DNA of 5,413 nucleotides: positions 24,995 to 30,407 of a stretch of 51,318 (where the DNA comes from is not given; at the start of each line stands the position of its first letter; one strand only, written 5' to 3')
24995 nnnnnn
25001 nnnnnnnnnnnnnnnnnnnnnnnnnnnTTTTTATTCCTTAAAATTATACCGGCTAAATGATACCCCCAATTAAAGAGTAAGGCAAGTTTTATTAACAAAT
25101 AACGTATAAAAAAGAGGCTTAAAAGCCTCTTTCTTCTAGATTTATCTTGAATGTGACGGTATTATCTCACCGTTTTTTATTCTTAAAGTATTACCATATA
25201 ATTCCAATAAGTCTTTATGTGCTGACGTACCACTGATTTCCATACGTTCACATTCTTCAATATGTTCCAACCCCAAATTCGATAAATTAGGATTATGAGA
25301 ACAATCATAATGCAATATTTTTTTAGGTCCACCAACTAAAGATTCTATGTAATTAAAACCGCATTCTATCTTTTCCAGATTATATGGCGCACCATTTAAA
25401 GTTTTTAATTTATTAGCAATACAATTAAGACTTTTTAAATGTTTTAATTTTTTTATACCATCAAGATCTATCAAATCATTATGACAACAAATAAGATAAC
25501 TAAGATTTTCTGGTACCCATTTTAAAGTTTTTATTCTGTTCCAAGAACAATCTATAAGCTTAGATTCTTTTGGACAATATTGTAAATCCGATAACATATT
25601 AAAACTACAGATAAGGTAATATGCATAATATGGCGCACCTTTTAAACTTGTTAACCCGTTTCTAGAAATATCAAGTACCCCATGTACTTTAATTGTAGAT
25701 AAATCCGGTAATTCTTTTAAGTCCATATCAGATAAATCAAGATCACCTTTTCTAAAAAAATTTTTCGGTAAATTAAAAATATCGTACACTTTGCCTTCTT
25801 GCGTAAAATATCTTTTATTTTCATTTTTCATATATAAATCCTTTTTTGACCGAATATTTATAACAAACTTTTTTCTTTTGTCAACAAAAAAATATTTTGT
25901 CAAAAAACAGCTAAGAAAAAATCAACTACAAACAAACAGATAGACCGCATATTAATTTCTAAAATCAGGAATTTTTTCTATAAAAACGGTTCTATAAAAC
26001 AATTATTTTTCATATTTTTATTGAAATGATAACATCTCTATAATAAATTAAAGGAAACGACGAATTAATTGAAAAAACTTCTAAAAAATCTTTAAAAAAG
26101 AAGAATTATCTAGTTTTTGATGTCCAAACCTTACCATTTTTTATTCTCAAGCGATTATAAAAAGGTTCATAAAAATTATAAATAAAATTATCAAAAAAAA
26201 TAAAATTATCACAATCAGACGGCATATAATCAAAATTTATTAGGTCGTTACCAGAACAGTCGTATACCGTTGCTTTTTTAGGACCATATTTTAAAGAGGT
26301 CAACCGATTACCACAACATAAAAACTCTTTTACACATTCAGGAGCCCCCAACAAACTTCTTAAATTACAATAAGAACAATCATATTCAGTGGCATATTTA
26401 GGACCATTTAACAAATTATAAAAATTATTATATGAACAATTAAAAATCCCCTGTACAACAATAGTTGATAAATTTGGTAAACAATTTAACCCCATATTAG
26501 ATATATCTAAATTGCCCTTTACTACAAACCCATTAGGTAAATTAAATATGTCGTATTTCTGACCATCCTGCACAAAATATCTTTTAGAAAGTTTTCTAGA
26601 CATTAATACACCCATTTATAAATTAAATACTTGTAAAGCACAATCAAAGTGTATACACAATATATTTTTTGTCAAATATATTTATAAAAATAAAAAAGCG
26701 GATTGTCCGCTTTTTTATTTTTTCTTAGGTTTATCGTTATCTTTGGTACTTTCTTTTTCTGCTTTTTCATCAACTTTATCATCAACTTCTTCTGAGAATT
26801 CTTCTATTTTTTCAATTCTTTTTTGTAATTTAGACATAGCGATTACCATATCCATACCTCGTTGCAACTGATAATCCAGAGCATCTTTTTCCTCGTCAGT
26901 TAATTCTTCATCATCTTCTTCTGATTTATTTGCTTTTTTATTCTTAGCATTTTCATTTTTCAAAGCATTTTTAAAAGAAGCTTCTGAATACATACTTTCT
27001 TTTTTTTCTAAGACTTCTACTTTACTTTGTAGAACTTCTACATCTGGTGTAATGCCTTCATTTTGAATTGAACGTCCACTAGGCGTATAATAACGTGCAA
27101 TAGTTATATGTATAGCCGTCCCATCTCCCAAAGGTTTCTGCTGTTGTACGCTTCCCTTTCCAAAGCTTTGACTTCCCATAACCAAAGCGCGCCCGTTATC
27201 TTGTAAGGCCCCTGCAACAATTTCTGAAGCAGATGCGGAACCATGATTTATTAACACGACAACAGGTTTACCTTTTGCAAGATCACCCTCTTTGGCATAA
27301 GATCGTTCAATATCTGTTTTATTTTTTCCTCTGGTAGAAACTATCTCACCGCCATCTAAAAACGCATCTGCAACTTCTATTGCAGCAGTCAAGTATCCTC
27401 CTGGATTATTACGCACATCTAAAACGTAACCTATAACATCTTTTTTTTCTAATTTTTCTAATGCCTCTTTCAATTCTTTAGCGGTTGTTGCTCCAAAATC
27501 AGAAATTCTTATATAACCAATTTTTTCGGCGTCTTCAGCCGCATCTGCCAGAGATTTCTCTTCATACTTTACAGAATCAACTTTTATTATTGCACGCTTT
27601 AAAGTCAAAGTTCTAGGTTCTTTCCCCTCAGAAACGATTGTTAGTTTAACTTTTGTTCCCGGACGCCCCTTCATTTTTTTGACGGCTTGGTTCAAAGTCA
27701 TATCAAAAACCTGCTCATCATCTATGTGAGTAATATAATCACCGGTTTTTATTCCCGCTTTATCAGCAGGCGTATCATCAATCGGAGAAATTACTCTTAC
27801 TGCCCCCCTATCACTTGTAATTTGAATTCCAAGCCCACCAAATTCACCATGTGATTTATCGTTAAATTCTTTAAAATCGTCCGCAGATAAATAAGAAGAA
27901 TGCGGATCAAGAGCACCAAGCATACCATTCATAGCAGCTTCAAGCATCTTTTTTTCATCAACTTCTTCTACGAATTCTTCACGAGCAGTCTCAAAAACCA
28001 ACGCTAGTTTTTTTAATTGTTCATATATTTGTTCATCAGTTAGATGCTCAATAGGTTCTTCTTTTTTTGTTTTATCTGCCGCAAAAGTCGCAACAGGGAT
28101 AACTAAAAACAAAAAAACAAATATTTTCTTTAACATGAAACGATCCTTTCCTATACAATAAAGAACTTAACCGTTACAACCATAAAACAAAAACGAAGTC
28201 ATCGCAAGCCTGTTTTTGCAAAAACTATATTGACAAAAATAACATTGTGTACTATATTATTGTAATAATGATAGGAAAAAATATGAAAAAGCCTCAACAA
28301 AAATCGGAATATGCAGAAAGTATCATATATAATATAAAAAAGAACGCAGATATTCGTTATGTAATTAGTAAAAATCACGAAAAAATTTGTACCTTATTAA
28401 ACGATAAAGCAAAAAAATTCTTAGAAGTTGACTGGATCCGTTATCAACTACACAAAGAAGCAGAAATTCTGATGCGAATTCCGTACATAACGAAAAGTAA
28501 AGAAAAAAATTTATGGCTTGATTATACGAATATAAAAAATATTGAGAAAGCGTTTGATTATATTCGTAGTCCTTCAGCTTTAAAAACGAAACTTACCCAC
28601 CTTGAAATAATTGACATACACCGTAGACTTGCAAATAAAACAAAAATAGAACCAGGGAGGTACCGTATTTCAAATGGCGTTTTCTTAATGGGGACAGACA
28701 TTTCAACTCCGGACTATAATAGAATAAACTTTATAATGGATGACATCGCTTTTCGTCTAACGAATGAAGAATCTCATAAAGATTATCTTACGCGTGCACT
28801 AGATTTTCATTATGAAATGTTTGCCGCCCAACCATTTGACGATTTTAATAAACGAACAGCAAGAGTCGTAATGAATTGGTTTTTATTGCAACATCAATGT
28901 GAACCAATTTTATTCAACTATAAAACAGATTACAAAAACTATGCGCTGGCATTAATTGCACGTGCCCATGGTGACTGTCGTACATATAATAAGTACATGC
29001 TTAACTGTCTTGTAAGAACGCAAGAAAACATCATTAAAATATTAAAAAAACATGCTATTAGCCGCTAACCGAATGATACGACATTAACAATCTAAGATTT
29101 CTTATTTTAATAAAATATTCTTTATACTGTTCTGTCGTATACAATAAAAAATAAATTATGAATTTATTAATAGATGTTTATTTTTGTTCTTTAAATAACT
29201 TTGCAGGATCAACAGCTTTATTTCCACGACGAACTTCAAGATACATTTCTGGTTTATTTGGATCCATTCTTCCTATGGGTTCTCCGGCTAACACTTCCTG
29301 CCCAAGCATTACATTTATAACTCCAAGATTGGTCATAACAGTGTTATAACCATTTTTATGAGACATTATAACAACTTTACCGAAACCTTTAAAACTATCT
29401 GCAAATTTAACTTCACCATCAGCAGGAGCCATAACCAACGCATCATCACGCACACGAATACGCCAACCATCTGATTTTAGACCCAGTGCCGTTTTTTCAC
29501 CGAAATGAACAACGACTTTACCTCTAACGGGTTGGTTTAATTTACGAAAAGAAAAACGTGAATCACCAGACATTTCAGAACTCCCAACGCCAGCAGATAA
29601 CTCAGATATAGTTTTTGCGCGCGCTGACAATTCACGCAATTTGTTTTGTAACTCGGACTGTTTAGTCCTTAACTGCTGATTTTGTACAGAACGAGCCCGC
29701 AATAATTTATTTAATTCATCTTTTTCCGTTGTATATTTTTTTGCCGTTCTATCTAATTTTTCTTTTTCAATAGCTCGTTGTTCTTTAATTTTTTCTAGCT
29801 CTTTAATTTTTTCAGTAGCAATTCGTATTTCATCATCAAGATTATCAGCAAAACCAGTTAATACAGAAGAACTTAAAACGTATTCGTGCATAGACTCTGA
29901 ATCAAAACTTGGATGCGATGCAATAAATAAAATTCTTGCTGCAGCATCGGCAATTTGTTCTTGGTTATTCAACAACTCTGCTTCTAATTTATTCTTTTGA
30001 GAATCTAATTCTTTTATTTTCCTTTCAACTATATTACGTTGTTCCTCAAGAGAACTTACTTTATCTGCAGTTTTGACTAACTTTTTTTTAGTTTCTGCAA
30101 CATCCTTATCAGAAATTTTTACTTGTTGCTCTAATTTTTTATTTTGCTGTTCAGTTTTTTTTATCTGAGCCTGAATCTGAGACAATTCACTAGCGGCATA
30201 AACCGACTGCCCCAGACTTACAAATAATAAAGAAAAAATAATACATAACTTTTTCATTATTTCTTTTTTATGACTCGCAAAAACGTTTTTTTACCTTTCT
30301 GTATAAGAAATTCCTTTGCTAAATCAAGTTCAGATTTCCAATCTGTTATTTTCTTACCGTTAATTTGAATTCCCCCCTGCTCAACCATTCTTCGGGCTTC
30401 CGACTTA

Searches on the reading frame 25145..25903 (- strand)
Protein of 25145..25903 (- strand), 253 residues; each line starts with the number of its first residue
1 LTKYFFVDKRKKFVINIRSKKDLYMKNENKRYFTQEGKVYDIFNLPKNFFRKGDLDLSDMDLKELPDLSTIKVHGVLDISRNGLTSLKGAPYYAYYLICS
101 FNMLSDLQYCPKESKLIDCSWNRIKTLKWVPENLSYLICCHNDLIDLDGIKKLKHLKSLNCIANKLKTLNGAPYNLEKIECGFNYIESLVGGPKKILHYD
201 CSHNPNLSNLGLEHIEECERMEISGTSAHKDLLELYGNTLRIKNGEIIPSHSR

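Call 14: search_protein_families(library=pfam, proteins=[window:25145-25903:-], max_evalue=0.001)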
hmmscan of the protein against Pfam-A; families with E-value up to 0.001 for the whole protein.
window:25145-25903:- (253 aa): 1 family
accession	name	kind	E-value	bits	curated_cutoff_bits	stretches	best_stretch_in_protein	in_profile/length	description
PF12799.13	LRR_4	-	8e-07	29.6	27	1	133-170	2-40/44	Leucine Rich repeats (2 copies)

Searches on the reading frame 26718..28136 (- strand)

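Call 14: search_protein_families(library=pfam, proteins=[window:26718-28136:-], max_evalue=0.001)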
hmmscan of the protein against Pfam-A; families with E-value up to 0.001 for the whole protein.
window:26718-28136:- (473 aa): 7 families
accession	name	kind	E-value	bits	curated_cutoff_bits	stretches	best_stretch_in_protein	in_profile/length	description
PF03572.23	Peptidase_S41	-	9.4e-63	211.1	24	1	205-368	1-165/165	Peptidase family S41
PF13180.12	PDZ_2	-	1.6e-13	51.1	27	1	100-173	1-73/80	PDZ domain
PF17820.7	PDZ_6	-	4.6e-11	42.7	27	1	116-168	3-53/54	PDZ domain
PF00595.29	PDZ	-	1.1e-09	38.9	23.2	1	100-167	10-80/81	PDZ domain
PF22694.1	CtpB_N-like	-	1.3e-09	38.8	27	1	30-85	25-83/85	Activating protease CtpB N-terminal domain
PF17804.6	TSP_NTD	-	0.00048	20.8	26.4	1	33-85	136-187/188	Tail specific protease N-terminal domain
PF00694.25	Aconitase_C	-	0.00092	20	22.8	0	359-432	7-78/131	Aconitase C-terminal domain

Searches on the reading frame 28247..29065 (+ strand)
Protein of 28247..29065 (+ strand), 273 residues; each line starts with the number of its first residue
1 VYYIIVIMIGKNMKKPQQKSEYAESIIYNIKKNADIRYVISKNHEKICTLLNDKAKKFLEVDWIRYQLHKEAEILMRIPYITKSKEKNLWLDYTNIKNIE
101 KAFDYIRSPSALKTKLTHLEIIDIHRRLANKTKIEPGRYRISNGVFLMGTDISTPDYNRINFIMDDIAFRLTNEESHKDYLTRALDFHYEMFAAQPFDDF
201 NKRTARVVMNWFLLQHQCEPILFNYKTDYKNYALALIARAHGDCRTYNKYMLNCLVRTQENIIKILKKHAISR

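Call 14: search_protein_families(library=pfam, proteins=[window:28247-29065:+], max_evalue=0.001)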
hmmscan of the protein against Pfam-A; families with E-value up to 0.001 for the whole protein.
window:28247-29065:+ (273 aa): 1 family
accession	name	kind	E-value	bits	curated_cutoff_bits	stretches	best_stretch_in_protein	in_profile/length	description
PF02661.23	Fic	-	2e-10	41.8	24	1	116-213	2-93/93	Fic/DOC family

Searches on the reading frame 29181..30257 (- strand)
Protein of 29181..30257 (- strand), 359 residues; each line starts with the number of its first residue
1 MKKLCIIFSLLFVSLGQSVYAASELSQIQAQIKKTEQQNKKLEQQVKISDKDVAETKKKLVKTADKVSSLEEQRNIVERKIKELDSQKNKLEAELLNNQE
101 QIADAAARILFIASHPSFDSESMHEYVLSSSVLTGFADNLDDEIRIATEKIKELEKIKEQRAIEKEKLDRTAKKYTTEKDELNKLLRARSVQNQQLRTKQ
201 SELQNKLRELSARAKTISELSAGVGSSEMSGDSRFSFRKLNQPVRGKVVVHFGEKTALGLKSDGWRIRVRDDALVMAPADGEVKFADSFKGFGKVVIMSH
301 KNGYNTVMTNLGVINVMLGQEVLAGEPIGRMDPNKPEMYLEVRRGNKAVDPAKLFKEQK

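Call 14: search_protein_families(library=pfam, proteins=[window:29181-30257:-], max_evalue=0.001)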
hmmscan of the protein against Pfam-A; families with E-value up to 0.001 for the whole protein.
window:29181-30257:- (359 aa): 4 families
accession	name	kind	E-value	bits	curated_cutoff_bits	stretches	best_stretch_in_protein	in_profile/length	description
PF01551.29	Peptidase_M23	-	7.5e-18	65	28.7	1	262-351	3-96/96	Peptidase family M23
PF08614.16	ATG16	-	8.6e-06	26.5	33.7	0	156-228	65-136/200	Autophagy protein 16 (ATG16)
PF06009.19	Laminin_II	-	8.5e-05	23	33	1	23-126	17-123/138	Laminin Domain II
PF11932.13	DUF3450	-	0.00033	20.5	32.6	0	138-223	12-97/241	Protein of unknown function (DUF3450)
